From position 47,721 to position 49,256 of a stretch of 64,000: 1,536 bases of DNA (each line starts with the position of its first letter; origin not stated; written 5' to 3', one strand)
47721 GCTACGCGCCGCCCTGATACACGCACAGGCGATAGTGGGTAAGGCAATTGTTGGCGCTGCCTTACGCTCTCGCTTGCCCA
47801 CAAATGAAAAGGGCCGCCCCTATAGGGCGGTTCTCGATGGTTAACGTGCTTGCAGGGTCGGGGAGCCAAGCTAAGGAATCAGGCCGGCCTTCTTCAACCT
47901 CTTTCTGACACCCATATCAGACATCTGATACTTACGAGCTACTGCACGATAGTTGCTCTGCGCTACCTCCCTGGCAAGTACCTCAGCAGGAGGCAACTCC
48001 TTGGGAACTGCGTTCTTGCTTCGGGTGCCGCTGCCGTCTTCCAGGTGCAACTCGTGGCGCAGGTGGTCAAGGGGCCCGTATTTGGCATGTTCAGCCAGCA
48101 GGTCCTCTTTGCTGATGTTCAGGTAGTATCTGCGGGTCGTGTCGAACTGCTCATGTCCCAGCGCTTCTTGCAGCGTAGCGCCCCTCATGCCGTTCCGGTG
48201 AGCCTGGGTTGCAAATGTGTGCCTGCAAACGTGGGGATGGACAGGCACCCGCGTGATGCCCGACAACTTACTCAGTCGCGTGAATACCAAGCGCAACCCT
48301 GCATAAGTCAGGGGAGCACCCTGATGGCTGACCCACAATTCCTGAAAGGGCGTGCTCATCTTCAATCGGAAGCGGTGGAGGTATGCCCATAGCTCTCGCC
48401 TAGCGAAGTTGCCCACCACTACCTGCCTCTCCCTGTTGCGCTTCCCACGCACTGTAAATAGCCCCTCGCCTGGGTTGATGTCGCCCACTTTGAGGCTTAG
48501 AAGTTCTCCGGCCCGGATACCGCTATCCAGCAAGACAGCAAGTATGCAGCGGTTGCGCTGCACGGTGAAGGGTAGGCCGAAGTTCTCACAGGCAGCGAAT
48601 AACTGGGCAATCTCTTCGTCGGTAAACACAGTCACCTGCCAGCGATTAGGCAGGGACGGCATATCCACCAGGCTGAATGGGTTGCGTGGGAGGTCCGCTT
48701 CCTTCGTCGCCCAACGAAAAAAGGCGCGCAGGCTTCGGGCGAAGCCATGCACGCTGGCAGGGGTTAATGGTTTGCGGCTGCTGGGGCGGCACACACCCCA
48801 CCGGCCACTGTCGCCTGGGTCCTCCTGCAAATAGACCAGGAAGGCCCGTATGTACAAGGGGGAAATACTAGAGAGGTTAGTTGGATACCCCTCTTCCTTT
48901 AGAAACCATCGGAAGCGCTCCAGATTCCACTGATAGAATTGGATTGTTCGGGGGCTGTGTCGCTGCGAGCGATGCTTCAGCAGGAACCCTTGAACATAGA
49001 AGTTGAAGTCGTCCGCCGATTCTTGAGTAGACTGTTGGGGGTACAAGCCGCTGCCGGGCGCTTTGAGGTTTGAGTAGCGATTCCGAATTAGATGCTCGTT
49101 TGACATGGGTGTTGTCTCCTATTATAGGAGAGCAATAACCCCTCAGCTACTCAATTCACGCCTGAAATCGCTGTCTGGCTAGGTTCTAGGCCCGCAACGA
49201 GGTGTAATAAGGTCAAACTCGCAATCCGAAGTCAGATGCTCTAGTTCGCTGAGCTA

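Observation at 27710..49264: tRNA-Arg(TCG) integration hotspot with a tandem series of anticodon-loop-bounded att remnants spanning about 22 kb of mobilome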

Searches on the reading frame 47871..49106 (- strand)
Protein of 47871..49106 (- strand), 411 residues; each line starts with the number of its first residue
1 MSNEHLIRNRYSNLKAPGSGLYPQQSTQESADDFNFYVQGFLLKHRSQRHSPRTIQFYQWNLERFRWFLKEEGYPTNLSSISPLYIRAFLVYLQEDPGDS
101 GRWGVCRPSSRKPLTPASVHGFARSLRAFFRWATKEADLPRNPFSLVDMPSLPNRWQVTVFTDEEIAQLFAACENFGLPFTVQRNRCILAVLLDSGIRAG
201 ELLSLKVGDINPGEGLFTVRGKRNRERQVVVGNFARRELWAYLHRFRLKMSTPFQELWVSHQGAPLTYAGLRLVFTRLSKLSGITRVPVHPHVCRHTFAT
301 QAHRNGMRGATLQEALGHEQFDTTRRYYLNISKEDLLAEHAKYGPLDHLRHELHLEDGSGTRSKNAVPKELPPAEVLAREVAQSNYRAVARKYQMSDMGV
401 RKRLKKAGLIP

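Call 9: search_protein_families(library=pfam, proteins=[window:47871-49106:-], max_evalue=0.01)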
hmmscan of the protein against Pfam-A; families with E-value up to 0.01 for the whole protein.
window:47871-49106:- (411 aa): 4 families
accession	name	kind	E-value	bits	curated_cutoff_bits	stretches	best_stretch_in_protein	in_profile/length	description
PF00589.27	Phage_integrase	-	5.9e-29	101.5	27.1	1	160-328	2-166/172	Phage integrase family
PF13102.12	Phage_int_SAM_5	-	4.1e-06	27.5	22.3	1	44-144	11-93/98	Phage integrase SAM-like domain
PF02899.23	Phage_int_SAM_1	-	0.00012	22.7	22.3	0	45-95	8-57/83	Phage integrase, N-terminal SAM-like domain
PF13495.12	Phage_int_SAM_4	-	0.0085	16.9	27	0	40-134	4-79/85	Phage integrase, N-terminal SAM-like domain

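Call 13: find_encoding_contigs(protein=window:47871-49106:-, flank=10000, max_places=10)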
Protein window:47871-49106:- (411 aa): 1 contig read that carries it; 1 place shown.
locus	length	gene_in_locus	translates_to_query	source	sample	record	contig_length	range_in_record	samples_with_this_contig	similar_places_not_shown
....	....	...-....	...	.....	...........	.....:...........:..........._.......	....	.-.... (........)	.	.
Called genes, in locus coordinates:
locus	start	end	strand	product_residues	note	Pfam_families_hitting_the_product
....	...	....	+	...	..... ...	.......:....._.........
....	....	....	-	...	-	-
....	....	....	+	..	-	-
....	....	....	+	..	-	-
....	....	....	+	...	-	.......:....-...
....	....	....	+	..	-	?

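Call 28: find_homologous_proteins(query=window:47871-49106:-, max_evalue=1e-20)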
Query window:47871-49106:- (411 aa): 169 proteins with E <= 1e-20 among 5920 candidates; the best 120 are listed.
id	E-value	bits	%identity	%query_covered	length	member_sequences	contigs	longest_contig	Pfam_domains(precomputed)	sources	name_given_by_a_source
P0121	3.9e-282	953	100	100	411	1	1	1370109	PF00589.28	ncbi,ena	-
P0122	4.1e-148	512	60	92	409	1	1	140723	PF13495.13,PF13102.13,PF00589.28,PF02899.24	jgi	jgi:site-specific recombinase XerD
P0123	2.6e-142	493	56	98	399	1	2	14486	PF13102.13,PF00589.28,PF02899.24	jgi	jgi:integrase/recombinase XerD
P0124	2.4e-141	490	55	100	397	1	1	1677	PF00589.28,PF02899.24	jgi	jgi:integrase/recombinase XerD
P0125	9.3e-141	488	59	92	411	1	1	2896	PF13495.13,PF13102.13,PF00589.28,PF02899.24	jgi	jgi:integrase/recombinase XerD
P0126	1.1e-140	487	55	100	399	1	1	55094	PF13102.13,PF00589.28,PF02899.24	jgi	jgi:integrase/recombinase XerC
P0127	1.2e-140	487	57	100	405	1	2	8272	PF13102.13,PF00589.28,PF02899.24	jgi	jgi:integrase/recombinase XerC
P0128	1.0e-139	484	55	100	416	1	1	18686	PF13495.13,PF13102.13,PF00589.28,PF02899.24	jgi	jgi:site-specific recombinase XerD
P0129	4.6e-139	482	58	92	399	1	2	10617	PF13102.13,PF00589.28,PF02899.24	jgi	jgi:site-specific recombinase XerD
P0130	2.3e-137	476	55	100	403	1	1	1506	PF13495.13,PF13102.13,PF00589.28,PF02899.24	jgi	jgi:site-specific recombinase XerD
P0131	1.0e-136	474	55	97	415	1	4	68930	PF13102.13,PF00589.28,PF02899.24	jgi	jgi:integrase/recombinase XerC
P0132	1.7e-136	474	56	92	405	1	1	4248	PF13495.13,PF13102.13,PF00589.28,PF02899.24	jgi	jgi:integrase/recombinase XerD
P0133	7.5e-135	468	58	93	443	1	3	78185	PF13102.13,PF00589.28,PF02899.24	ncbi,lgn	-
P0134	7.5e-134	465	53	100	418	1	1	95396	PF13495.13,PF13102.13,PF00589.28,PF02899.24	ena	-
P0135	2.9e-131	456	52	100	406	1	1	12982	PF13495.13,PF13102.13,PF00589.28,PF02899.24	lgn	-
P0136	2.8e-129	450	53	94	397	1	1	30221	PF00589.28,PF02899.24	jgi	jgi:site-specific recombinase XerD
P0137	1.1e-128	448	51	100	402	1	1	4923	PF13102.13,PF00589.28,PF02899.24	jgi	jgi:integrase/recombinase XerC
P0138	3.7e-126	440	59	83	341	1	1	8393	PF13495.13,PF13102.13,PF00589.28,PF02899.24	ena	-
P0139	4.5e-126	439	50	100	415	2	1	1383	PF13102.13,PF00589.28,PF02899.24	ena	-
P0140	3.2e-121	423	52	99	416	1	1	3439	PF13495.13,PF00589.28,PF02899.24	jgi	jgi:integrase/recombinase XerD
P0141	1.0e-113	399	50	91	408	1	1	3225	PF13495.13,PF00589.28,PF02899.24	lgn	-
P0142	4.5e-113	396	46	100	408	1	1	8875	PF13495.13,PF13102.13,PF00589.28,PF02899.24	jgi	jgi:integrase/recombinase XerD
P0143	9.2e-113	395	50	90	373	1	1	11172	PF13495.13,PF13102.13,PF00589.28,PF02899.24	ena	-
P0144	1.1e-107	379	47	92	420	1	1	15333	PF13102.13,PF00589.28,PF02899.24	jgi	jgi:integrase/recombinase XerD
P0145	4.9e-107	377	52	86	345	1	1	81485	PF13495.13,PF13102.13,PF00589.28,PF02899.24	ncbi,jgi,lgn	ncbi:MAG: tyrosine-type recombinase/integrase [Chloroflexia bacterium]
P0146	5.0e-104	367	46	92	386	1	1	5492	PF13495.13,PF00589.28,PF02899.24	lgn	-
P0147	2.7e-91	325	58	63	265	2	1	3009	PF00589.28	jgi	jgi:integrase/recombinase XerD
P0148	2.3e-90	322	46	85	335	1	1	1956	PF00589.28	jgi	jgi:integrase/recombinase XerD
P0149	3.0e-88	315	59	63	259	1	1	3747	PF00589.28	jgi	jgi:site-specific recombinase XerD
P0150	4.0e-88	314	49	70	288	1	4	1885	PF13102.13,PF00589.28,PF02899.24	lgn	-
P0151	1.8e-78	283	42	93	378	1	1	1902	PF13495.13,PF00589.28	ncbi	-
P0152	2.6e-76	275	45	72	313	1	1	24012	PF13495.13,PF13102.13,PF00589.28,PF02899.24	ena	-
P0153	1.8e-57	213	34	87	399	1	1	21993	PF13495.13,PF00589.28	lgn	-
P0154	2.6e-54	203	36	79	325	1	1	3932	PF13495.13,PF13102.13,PF00589.28,PF02899.24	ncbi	ncbi:tyrosine-type recombinase/integrase [Chloroflexota bacterium]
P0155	5.8e-54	202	36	79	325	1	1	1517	PF13495.13,PF13102.13,PF00589.28,PF02899.24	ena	-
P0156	8.4e-54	201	35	79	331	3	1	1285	PF13102.13,PF00589.28,PF02899.24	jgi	-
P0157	8.8e-54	201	36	79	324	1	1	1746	PF13495.13,PF13102.13,PF00589.28,PF02899.24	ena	-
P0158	9.1e-54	201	36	79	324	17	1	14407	PF13495.13,PF13102.13,PF00589.28,PF02899.24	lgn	-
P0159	4.3e-53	199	35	79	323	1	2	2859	PF13495.13,PF13102.13,PF00589.28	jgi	jgi:site-specific recombinase XerD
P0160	5.3e-53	199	36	79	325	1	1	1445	PF13495.13,PF13102.13,PF00589.28,PF02899.24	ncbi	-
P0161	1.0e-52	198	36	80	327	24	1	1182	PF13495.13,PF13102.13,PF00589.28,PF02899.24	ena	-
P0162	2.7e-52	196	36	79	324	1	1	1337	PF13495.13,PF13102.13,PF00589.28,PF02899.24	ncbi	-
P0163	7.8e-52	195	35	79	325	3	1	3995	PF13495.13,PF13102.13,PF00589.28,PF02899.24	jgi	-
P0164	7.8e-52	195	36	76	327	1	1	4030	PF13102.13,PF00589.28,PF02899.24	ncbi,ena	-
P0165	1.8e-51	194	36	76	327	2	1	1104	PF13102.13,PF00589.28,PF02899.24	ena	-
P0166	3.0e-51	193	36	79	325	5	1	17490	PF13495.13,PF13102.13,PF00589.28,PF02899.24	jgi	-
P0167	3.5e-51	193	35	79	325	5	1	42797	PF13495.13,PF13102.13,PF00589.28,PF02899.24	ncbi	ncbi:tyrosine-type recombinase/integrase [Chloroflexota bacterium]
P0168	5.3e-51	192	36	79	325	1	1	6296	PF13495.13,PF13102.13,PF00589.28,PF02899.24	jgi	-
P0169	6.2e-51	192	35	79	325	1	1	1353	PF13495.13,PF13102.13,PF00589.28,PF02899.24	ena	-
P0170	6.6e-51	192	36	76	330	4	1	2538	PF13495.13,PF13102.13,PF00589.28,PF02899.24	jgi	jgi:integrase/recombinase XerC/integrase/recombinase XerD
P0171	1.1e-50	191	36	79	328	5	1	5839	PF13495.13,PF13102.13,PF00589.28,PF02899.24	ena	-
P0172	1.2e-50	191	35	78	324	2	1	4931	PF13495.13,PF13102.13,PF00589.28,PF02899.24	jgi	-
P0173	1.7e-50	190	34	79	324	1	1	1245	PF13495.13,PF13102.13,PF00589.28,PF02899.24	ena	-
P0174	2.3e-50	190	34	79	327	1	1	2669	PF13495.13,PF13102.13,PF00589.28,PF02899.24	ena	-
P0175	2.3e-50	190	35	76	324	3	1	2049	PF13495.13,PF13102.13,PF00589.28,PF02899.24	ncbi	ncbi:tyrosine-type recombinase/integrase [Chloroflexota bacterium]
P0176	2.8e-50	190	35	79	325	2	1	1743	PF13495.13,PF13102.13,PF00589.28,PF02899.24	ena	-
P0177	3.4e-50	189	34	79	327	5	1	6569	PF13102.13,PF00589.28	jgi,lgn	-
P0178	7.5e-50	188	34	78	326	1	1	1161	PF13495.13,PF13102.13,PF00589.28,PF02899.24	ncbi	-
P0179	1.6e-49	187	35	79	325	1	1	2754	PF13495.13,PF13102.13,PF00589.28,PF02899.24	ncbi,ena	-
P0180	1.6e-49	187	35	78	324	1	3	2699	PF13495.13,PF13102.13,PF00589.28,PF02899.24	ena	-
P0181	2.9e-49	186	35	74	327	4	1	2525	PF13495.13,PF13102.13,PF00589.28,PF02899.24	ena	-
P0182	3.0e-49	186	34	77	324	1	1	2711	PF13495.13,PF13102.13,PF00589.28,PF02899.24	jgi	jgi:site-specific recombinase XerD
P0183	6.1e-49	185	35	79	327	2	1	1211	PF13102.13,PF00589.28,PF02899.24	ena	-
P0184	6.8e-49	185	36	74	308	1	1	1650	PF13495.13,PF13102.13,PF00589.28,PF02899.24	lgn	-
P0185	8.9e-49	185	33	79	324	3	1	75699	PF13495.13,PF13102.13,PF00589.28,PF02899.24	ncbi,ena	-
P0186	9.8e-49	185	34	74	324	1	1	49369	PF13495.13,PF13102.13,PF00589.28,PF02899.24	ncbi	ncbi:tyrosine-type recombinase/integrase [Chloroflexota bacterium]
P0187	3.0e-48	183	34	79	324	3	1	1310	PF00589.28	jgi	jgi:integrase/recombinase XerC/integrase/recombinase XerD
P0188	4.0e-48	183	35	74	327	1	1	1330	PF13102.13,PF00589.28,PF02899.24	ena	-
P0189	8.7e-48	181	35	79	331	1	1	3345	PF00589.28,PF02899.24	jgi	jgi:site-specific recombinase XerD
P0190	3.6e-47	179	34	74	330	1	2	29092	PF13102.13,PF00589.28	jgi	-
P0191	5.7e-46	175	32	76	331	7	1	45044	PF13495.13,PF00589.28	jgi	-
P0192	1.0e-44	171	31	79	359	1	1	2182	PF13495.13,PF00589.28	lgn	-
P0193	1.5e-44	171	35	74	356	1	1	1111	PF13102.13,PF00589.28,PF02899.24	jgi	jgi:integrase/recombinase XerC/integrase/recombinase XerD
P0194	1.7e-44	171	35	75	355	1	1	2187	PF13495.13,PF13102.13,PF00589.28,PF02899.24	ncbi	-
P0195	2.0e-44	170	35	73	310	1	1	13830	PF13495.13,PF13102.13,PF00589.28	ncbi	ncbi:tyrosine-type recombinase/integrase [Chloroflexota bacterium]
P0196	2.4e-43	167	35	75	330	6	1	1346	PF13495.13,PF00589.28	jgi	jgi:site-specific recombinase XerD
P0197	3.1e-43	166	32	81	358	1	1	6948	PF13495.13,PF13102.13,PF00589.28,PF02899.24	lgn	-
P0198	3.9e-43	166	37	67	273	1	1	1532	PF13495.13,PF13102.13,PF00589.28,PF02899.24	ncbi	-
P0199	4.0e-42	163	32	75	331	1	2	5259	PF00589.28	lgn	-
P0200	5.2e-42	162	32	81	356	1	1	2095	PF00589.28,PF02899.24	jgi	-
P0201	4.9e-41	159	34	76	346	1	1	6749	PF13495.13,PF00589.28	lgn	-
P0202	3.0e-40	157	32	76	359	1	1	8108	PF13495.13,PF13102.13,PF00589.28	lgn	-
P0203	1.2e-39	155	31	76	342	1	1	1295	PF13495.13,PF13102.13,PF00589.28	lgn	-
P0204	4.2e-39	153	32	76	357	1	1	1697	PF13495.13,PF13102.13,PF00589.28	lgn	-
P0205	5.2e-39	153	32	76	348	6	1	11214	PF13495.13,PF13102.13,PF00589.28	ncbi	ncbi:MAG: tyrosine-type recombinase/integrase [Dehalococcoidia bacterium]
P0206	1.5e-38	151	32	80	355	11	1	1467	PF13495.13,PF13102.13,PF00589.28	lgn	-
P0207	3.1e-33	134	33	73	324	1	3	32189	PF00589.28,PF02899.24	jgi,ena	-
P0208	3.9e-33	133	27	74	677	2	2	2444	PF13495.13,PF00589.28,PF02899.24,PF22823.3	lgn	-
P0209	6.5e-33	132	34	76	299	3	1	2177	PF13495.13,PF00589.28,PF02899.24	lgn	-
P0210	1.9e-32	131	32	75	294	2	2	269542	PF00589.28,PF02899.24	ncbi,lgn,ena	-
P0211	8.4e-32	129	31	78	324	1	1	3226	PF13495.13,PF00589.28,PF02899.24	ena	-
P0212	1.4e-29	121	31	81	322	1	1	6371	PF13495.13,PF00589.28,PF02899.24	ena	-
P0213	1.8e-29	121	31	76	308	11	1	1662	PF00589.28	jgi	jgi:integrase/recombinase XerD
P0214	2.2e-29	121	35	55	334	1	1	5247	PF00589.28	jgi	jgi:site-specific recombinase XerD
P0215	7.2e-29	119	34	75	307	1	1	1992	PF00589.28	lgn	-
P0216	3.3e-28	117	31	76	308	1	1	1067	PF00589.28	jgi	jgi:integrase/recombinase XerD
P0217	1.3e-27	115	32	73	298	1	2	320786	PF13495.13,PF00589.28,PF02899.24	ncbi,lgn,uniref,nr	ncbi:tyrosine recombinase XerC [Vagococcus vulneris]|uniref:Tyrosine recombinase XerC n=1 Tax=Vagoco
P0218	1.4e-27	115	34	78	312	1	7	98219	PF00589.28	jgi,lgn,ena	-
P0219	1.5e-27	115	32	79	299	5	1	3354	PF13495.13,PF00589.28,PF02899.24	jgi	jgi:integrase/recombinase XerD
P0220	3.5e-27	114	33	76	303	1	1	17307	PF00589.28,PF02899.24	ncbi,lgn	-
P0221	1.3e-26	112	33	74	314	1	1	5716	PF13495.13,PF00589.28,PF02899.24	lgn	-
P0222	1.4e-26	112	30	76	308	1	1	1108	PF00589.28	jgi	jgi:site-specific recombinase XerD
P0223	1.9e-26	111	28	76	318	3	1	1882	PF13495.13,PF00589.28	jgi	-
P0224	2.7e-26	111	30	73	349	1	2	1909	PF00589.28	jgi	jgi:site-specific recombinase XerD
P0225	3.2e-26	110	31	76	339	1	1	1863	PF00589.28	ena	-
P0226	1.3e-25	108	33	66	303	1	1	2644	PF13495.13,PF00589.28,PF02899.24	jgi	jgi:integrase/recombinase XerC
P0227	1.3e-25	108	31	73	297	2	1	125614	PF13495.13,PF00589.28,PF02899.24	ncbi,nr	ncbi:MAG: tyrosine recombinase XerC [Deltaproteobacteria bacterium]|nr:tyrosine recombinase XerC [De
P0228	6.5e-25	106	28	76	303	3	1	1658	PF13495.13,PF13102.13,PF00589.28,PF02899.24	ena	-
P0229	1.5e-24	105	33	66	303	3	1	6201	PF13495.13,PF13102.13,PF00589.28,PF02899.24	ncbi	-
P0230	1.6e-24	105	32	72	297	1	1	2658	PF00589.28,PF02899.24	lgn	-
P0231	3.5e-24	104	32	77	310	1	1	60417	PF13495.13,PF00589.28,PF02899.24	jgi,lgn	-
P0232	3.7e-24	104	33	66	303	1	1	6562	PF13495.13,PF13102.13,PF00589.28,PF02899.24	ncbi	-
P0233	4.3e-24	103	35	61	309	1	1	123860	PF00589.28,PF02899.24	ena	-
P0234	4.3e-24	103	33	66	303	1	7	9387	PF13495.13,PF00589.28,PF02899.24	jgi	jgi:integrase/recombinase XerC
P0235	4.4e-24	103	33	66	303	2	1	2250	PF13495.13,PF00589.28,PF02899.24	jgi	jgi:integrase/recombinase XerC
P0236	6.3e-24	103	32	73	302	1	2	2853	PF13495.13,PF13102.13,PF00589.28,PF02899.24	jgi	jgi:integrase/recombinase XerC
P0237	8.6e-24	102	33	66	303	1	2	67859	PF13495.13,PF00589.28,PF02899.24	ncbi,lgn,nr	ncbi:MAG: tyrosine recombinase XerC [Deltaproteobacteria bacterium]|nr:tyrosine recombinase XerC [De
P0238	1.6e-23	102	29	76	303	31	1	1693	PF13495.13,PF13102.13,PF00589.28,PF02899.24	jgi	jgi:integrase/recombinase XerD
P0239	2.0e-23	101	30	71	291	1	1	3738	PF13495.13,PF13102.13,PF00589.28,PF02899.24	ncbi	-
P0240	2.5e-23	101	28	73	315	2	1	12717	PF13495.13,PF13102.13,PF00589.28,PF02899.24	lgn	-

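Call 32: find_related_loci(query=A2, collection=metagenome_contigs, flank=10000)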
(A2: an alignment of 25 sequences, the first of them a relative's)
Query A2 (411 aa) in metagenome_contigs; peptide patterns used: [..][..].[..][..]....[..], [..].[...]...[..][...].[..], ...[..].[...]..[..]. (x = any residue, [..] = any of these).
600 stretches matched a pattern (row limit reached: there are more); 478 encode a relative of the query (tblastn E <= 1e-3); the best 80 are kept; 80 distinct loci.
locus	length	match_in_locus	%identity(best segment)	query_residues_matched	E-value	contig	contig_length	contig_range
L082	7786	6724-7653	33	38-349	4e-52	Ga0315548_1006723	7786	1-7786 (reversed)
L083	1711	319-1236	33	38-350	2e-51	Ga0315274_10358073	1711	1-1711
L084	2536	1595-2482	35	51-353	4e-50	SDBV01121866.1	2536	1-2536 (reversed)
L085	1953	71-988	33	38-350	2e-50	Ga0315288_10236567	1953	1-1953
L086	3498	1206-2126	34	37-350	1e-49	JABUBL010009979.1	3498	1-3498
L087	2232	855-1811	32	26-349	6e-50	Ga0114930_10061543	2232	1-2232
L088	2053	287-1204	34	39-349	7e-50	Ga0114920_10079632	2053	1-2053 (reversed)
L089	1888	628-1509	36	51-352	9e-50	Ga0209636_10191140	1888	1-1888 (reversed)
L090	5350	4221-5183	32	23-352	2e-48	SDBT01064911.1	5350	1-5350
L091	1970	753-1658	36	28-349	7e-49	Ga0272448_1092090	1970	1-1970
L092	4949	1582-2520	31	30-352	7e-48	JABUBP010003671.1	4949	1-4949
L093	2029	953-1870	33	38-350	2e-48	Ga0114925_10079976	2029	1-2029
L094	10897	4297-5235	31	33-352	2e-47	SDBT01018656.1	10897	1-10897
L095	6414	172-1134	31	31-354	9e-47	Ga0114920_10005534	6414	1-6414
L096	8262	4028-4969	33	31-349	6e-47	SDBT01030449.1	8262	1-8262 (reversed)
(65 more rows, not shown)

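Call 34: find_encoding_contigs(protein=P0122, flank=10000, max_places=2)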
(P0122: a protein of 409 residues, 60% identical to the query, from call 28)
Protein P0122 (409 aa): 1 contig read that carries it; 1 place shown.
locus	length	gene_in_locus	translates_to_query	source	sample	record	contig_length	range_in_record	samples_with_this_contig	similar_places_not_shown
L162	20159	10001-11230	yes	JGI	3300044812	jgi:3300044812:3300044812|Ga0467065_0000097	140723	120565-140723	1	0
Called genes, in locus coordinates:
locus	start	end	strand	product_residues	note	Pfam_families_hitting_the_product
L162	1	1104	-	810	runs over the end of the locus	PF00395:SLH (weak)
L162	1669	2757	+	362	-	PF03054:tRNA_Me_trans, PF20259:tRNA_Me_trans_M, PF20258:tRNA_Me_trans_C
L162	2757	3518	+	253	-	PF13489:Methyltransf_23, PF01135:PCMT (faint), PF01209:Ubie_methyltran (weak), PF05175:MTS (faint), PF13847:Methyltransf_31, PF08241:Methyltransf_11, PF08242:Methyltransf_12, PF13649:Methyltransf_25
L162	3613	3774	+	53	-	-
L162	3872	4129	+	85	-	-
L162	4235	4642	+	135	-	-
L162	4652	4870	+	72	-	PF12732:YtxH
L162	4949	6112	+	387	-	PF13433:Peripla_BP_5, PF13458:Peripla_BP_6, PF01094:ANF_receptor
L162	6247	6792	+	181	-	PF28549:NDPSase_N, PF00293:NUDIX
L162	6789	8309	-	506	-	PF22807:TrAA12, PF23500:DUF7133, PF07995:GSDH, PF22807:TrAA12 (weak)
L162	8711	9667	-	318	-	PF00561:Abhydrolase_1, PF12697:Abhydrolase_6, PF00326:Peptidase_S9 (faint), PF12146:Hydrolase_4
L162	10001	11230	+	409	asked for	PF02899:Phage_int_SAM_1 (faint), PF13102:Phage_int_SAM_5, PF13495:Phage_int_SAM_4, PF00589:Phage_integrase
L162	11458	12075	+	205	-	-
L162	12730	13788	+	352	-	PF23343:REP_ORF2-G2P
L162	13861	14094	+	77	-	-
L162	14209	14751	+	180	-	-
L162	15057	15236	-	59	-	-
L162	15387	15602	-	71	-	-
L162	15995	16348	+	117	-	-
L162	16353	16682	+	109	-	-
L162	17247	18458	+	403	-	PF20283:CTD7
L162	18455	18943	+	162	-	PF20131:MC3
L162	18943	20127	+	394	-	-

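Call 35: find_encoding_contigs(protein=P0126, flank=10000, max_places=2)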
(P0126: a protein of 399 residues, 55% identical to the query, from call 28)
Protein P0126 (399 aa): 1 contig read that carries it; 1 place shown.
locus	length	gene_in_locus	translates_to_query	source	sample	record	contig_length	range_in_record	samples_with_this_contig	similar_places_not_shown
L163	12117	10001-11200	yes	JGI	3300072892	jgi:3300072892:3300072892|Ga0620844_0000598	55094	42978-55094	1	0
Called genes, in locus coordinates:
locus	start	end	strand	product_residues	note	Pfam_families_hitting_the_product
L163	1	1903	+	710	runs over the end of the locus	PF00890:FAD_binding_2 (faint), PF01134:GIDA, PF07992:Pyr_redox_2 (faint), PF12831:FAD_oxidored (weak), PF21680:GIDA_C_1st, PF13932:SAM_GIDA_C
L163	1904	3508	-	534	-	PF11028:TMEM260_N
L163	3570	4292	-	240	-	-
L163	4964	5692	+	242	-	-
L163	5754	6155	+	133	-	PF16320:Ribosomal_L12_N, PF00542:Ribosomal_L12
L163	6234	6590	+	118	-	PF01035:DNA_binding_1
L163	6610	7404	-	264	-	PF00106:adh_short, PF08659:KR, PF23441:SDR (weak), PF13561:adh_short_C2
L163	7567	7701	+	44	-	-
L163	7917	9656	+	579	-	PF00395:SLH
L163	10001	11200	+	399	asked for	PF02899:Phage_int_SAM_1 (faint), PF13102:Phage_int_SAM_5 (weak), PF00589:Phage_integrase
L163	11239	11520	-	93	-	-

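Call 36: find_encoding_contigs(protein=P0131, flank=10000, max_places=2)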
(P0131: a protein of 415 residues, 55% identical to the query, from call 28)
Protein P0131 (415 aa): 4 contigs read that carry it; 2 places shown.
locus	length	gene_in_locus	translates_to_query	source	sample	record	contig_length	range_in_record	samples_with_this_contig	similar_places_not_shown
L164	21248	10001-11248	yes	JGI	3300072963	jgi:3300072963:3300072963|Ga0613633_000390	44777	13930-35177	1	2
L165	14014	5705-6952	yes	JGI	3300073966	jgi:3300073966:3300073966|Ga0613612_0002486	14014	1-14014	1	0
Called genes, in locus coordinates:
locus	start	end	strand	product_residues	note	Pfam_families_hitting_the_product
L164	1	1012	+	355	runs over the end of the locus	PF03486:HI0933_like (faint), PF07992:Pyr_redox_2, PF13434:Lys_Orn_oxgnase (faint), PF01266:DAO (faint), PF13738:Pyr_redox_3, PF00070:Pyr_redox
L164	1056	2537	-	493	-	PF00005:ABC_tran, PF14524:Wzt_C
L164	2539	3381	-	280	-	PF01061:ABC2_membrane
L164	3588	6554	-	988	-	PF13620:CarboxypepD_reg (faint), PF08486:SpoIID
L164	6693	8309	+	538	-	PF13489:Methyltransf_23, PF13649:Methyltransf_25, PF08241:Methyltransf_11 (weak), PF08242:Methyltransf_12 (weak), PF05175:MTS, PF03602:Cons_hypoth95 (weak), PF06325:PrmA, PF13847:Methyltransf_31, +6 more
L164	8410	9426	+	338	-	PF02899:Phage_int_SAM_1, PF00589:Phage_integrase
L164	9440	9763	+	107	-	PF07883:Cupin_2 (weak)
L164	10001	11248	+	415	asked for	PF02899:Phage_int_SAM_1 (faint), PF13102:Phage_int_SAM_5 (weak), PF00589:Phage_integrase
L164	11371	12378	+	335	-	-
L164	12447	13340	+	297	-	-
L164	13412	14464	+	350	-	-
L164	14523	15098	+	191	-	PF18753:Nmad2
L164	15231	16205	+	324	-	PF14088:DUF4268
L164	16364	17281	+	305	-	PF04326:SLFN_AlbA_2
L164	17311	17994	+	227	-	PF00730:HhH-GPD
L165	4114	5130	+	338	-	PF02899:Phage_int_SAM_1, PF00589:Phage_integrase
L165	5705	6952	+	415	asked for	PF02899:Phage_int_SAM_1 (faint), PF13102:Phage_int_SAM_5 (weak), PF00589:Phage_integrase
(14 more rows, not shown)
